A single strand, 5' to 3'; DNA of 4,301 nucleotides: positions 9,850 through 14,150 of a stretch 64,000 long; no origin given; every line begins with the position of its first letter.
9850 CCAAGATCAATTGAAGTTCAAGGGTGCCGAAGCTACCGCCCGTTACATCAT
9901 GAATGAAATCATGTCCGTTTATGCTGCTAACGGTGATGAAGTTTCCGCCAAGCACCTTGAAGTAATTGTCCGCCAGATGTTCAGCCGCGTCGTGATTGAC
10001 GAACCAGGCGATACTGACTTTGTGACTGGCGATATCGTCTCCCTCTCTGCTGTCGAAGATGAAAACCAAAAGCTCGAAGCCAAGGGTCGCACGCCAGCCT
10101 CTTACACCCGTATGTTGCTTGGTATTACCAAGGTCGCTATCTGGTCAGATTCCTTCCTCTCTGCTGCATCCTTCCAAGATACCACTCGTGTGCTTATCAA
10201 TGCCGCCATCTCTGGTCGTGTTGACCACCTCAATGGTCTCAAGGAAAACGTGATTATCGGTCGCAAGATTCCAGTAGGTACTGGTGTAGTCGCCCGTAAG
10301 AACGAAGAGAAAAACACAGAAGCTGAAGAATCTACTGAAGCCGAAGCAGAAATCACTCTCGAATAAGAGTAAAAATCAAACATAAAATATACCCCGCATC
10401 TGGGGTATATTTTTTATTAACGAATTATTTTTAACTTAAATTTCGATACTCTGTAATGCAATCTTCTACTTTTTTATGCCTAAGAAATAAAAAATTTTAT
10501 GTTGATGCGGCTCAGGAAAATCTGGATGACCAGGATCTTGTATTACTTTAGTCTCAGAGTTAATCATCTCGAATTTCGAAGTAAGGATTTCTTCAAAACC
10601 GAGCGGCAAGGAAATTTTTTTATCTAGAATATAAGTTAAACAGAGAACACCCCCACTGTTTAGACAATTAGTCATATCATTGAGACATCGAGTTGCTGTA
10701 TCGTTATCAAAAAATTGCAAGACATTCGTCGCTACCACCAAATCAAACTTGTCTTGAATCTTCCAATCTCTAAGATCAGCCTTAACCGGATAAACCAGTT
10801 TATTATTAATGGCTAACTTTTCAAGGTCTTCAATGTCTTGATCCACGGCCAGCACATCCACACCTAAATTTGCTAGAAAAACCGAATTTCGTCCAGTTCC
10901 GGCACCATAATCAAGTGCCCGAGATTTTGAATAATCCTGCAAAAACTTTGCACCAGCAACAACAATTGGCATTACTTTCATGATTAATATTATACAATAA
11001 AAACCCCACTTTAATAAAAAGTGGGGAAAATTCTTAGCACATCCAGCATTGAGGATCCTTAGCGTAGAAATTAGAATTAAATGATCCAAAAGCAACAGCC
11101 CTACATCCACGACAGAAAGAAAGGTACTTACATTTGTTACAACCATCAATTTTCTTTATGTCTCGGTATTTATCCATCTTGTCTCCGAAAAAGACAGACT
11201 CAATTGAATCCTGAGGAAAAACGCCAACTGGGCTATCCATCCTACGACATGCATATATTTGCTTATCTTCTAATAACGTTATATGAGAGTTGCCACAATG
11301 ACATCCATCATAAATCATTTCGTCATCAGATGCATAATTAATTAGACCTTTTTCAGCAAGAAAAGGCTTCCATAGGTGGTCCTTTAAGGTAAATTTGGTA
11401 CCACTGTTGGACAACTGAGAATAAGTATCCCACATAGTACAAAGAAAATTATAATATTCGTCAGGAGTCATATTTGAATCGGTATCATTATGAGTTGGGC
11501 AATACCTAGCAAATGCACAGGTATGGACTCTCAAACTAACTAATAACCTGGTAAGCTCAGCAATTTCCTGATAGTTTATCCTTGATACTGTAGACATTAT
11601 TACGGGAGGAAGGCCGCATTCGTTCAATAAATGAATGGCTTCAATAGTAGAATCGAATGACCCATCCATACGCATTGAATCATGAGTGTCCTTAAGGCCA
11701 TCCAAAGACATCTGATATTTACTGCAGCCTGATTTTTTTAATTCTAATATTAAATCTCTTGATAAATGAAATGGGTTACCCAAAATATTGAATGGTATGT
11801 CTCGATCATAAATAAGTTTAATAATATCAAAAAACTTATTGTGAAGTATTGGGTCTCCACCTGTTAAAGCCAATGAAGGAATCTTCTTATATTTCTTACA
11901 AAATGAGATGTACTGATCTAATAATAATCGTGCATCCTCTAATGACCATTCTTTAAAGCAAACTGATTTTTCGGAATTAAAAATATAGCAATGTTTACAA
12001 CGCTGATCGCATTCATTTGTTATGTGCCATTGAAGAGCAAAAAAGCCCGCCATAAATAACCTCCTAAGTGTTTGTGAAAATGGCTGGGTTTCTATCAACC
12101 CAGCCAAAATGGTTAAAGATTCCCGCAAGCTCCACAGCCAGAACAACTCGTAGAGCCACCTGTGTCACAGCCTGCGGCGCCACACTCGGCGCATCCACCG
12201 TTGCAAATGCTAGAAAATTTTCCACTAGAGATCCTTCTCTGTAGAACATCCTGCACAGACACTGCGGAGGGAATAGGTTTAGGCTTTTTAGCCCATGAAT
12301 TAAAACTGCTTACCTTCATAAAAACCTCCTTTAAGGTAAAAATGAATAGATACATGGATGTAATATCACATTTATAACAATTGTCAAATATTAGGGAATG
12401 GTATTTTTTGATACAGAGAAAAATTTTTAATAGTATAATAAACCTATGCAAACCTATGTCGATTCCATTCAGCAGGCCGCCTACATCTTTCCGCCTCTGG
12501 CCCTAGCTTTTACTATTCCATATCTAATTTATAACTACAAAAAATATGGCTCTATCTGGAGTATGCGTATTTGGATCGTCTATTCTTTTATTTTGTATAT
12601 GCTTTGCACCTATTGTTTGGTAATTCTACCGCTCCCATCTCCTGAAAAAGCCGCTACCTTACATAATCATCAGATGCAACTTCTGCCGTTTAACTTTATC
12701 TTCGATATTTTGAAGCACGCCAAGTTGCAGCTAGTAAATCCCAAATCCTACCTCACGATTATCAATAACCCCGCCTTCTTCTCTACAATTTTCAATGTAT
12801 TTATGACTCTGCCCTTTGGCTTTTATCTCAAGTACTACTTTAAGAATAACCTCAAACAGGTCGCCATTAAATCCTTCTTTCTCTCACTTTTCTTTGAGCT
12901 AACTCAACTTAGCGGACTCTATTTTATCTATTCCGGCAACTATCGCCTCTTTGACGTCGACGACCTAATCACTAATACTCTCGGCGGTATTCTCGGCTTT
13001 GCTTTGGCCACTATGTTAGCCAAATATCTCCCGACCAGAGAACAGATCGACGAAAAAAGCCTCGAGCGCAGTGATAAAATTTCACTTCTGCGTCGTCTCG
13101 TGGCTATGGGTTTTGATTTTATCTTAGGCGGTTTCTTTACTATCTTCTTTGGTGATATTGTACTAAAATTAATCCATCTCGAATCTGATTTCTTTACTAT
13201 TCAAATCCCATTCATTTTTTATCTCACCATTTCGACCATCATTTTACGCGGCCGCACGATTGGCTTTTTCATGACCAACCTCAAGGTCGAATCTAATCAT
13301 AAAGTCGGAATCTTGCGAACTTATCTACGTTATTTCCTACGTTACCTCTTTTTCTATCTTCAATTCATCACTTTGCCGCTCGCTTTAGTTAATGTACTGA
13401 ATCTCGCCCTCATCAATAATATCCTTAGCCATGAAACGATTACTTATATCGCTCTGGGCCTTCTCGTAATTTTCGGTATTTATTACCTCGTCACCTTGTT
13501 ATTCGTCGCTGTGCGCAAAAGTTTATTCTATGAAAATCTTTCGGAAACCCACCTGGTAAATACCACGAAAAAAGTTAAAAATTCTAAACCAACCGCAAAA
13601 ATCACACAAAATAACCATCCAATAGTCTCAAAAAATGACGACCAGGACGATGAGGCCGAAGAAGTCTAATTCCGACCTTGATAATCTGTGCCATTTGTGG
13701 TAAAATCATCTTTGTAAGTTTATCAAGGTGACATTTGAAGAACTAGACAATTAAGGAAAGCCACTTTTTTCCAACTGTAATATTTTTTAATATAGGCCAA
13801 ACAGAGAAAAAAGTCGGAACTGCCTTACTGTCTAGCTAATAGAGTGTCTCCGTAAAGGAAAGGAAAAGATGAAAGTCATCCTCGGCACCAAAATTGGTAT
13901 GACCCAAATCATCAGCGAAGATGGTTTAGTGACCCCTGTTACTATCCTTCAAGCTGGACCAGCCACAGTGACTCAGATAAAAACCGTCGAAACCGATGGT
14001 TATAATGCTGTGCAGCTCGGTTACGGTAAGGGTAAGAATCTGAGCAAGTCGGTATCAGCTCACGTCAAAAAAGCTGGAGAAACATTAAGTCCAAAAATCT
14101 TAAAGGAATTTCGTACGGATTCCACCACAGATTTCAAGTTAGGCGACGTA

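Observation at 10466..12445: Radical-SAM/SPASM maturase with a 7-cysteine precursor peptide inserted between rpoC and the ribosomal protein operon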

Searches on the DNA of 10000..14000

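Call 58: search_rna_families(source=window, start=10000, end=14000, threshold=evalue, max_evalue=1)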
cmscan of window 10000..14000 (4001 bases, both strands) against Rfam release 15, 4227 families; matches with E-value up to 1: 2.
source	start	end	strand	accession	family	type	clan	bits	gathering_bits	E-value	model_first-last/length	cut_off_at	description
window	10996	11055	-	RF02837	anti-hemB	Gene; sRNA;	-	21.6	49.5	0.077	1-81/81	no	Burkholderia RNA 7 (anti-hemB)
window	10378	10454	-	RF02076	STnc100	Gene; sRNA;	-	17.8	47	0.97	1-206/206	no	Gammaproteobacterial sRNA STnc100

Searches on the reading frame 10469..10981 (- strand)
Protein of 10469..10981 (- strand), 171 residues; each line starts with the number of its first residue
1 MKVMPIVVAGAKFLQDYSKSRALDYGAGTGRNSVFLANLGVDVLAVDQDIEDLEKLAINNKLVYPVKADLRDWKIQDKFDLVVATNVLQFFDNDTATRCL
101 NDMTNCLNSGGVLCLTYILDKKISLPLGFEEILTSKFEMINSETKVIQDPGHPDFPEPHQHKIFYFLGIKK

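Call 5: search_protein_families(library=ncbifam, proteins=[window:10469-10981:-], max_evalue=1)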
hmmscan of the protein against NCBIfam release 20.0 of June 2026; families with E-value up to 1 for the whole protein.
window:10469-10981:- (171 aa): 31 families (the best 25 are shown)
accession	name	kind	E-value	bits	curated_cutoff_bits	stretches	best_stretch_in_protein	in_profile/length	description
NF008992.0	PRK12335.1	equivalog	4.5e-18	65.4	303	1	14-130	118-239/289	SAM-dependent methyltransferase TehB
NF008405.0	PRK11207.1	equivalog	6.5e-15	55.1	218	1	18-113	30-130/198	tellurite resistance methyltransferase TehB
TIGR00477.1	tehB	equivalog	2.8e-13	49.8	219.5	1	19-113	74-172/238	tellurite resistance methyltransferase TehB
NF041820.1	daptide_MTase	equivalog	2.9e-10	40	175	1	19-119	37-146/243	daptide-type RiPP biosynthesis methyltransferase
TIGR02072.1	BioC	equivalog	1.5e-09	38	184.95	1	14-121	27-138/244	malonyl-ACP O-methyltransferase BioC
NF043040.1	corrin_prot_MT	hypoth_equivalog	3.6e-07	29.8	180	1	18-115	41-147/216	corrinoid protein-associated methyltransferase CpaM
NF001786.0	PRK00517.2-4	equivalog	4.5e-07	29.2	327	1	12-122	135-245/277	50S ribosomal protein L11 methyltransferase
NF045667.1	MTase_DVU1556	equivalog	5.3e-07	29.3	155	1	15-119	19-123/213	DVU_1556 family methyltransferase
TIGR04345.1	ovoA_Cterm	equivalog_domain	1.1e-06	28.4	170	2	12-48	35-71/242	putative 4-mercaptohistidine N1-methyltransferase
NF051855.1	GlySarMtaseBact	equivalog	1.4e-06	28.1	350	1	13-116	48-159/259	glycine/sarcosine N-methyltransferase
TIGR01983.1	UbiG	equivalog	3.1e-05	23.4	102.95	1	16-122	47-158/228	bifunctional 2-polyprenyl-6-hydroxyphenol methylase/3-demethylubiquinol 3-O-methyltransferase UbiG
NF010703.0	PRK14103.1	equivalog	3.4e-05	23.4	320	1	16-115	27-124/256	trans-aconitate 2-methyltransferase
TIGR02021.1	BchM-ChlM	equivalog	6.1e-05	22.5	158.9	1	17-107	53-147/218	magnesium protoporphyrin IX methyltransferase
NF049952.1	23rRNACMtaseTlyA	equivalog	0.00014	21.4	250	1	16-84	75-145/236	23S rRNA (cytidine-2'-O)-methyltransferase TlyA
NF001241.0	PRK00216.1-2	equivalog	0.00016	21.4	327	1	11-115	44-147/231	demethylmenaquinone methyltransferase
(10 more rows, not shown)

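Call 6: search_protein_families(library=pfam, proteins=[window:10469-10981:-], max_evalue=1)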
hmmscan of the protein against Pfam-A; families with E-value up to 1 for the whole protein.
window:10469-10981:- (171 aa): 16 families
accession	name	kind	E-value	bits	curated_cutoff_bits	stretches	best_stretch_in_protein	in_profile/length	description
PF03848.20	TehB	-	3.1e-14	53.3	20.4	1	18-113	30-130/193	Tellurite resistance protein TehB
PF13649.12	Methyltransf_25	-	6.8e-12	46.4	27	1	23-111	2-97/97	Methyltransferase domain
PF08241.18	Methyltransf_11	-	2.6e-11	44.4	21.2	1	23-114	1-94/95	Methyltransferase domain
PF08242.18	Methyltransf_12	-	7.6e-10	39.8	30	1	23-113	1-98/98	Methyltransferase domain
PF13489.12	Methyltransf_23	-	1.1e-08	35.5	27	1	17-119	21-120/164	Methyltransferase domain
PF13847.12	Methyltransf_31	-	4e-08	33.5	27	1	18-138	3-127/145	Methyltransferase domain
PF01739.24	CheR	-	1.3e-07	31.7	27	1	66-115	123-173/195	CheR methyltransferase, SAM binding domain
PF05219.18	DREV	-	2e-05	24.3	26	1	9-119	85-190/265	DREV methyltransferase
PF05185.22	PRMT5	-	0.0016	18.8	22.9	1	61-109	118-165/171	PRMT5 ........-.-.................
PF09445.16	Methyltransf_15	-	0.0032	17.5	22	1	21-82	3-62/165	RNA cap guanine-N2 methyltransferase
PF05401.17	NodS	-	0.02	15.2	24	1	25-111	50-140/201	Nodulation protein S (NodS)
PF02353.26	CMAS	-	0.02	14.7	27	1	21-121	65-170/273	Mycolic acid cyclopropane synthetase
PF06080.18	DUF938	-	0.049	13.8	27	1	13-115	21-137/202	Protein of unknown function (DUF938)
PF01728.25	FtsJ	-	0.12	12.8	24.1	1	18-83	21-96/181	FtsJ-like methyltransferase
PF02475.24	TRM5-TYW2_MTfase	-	0.14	12.5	28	1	22-112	40-132/164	TRM5/TYW2 methyltransferase domain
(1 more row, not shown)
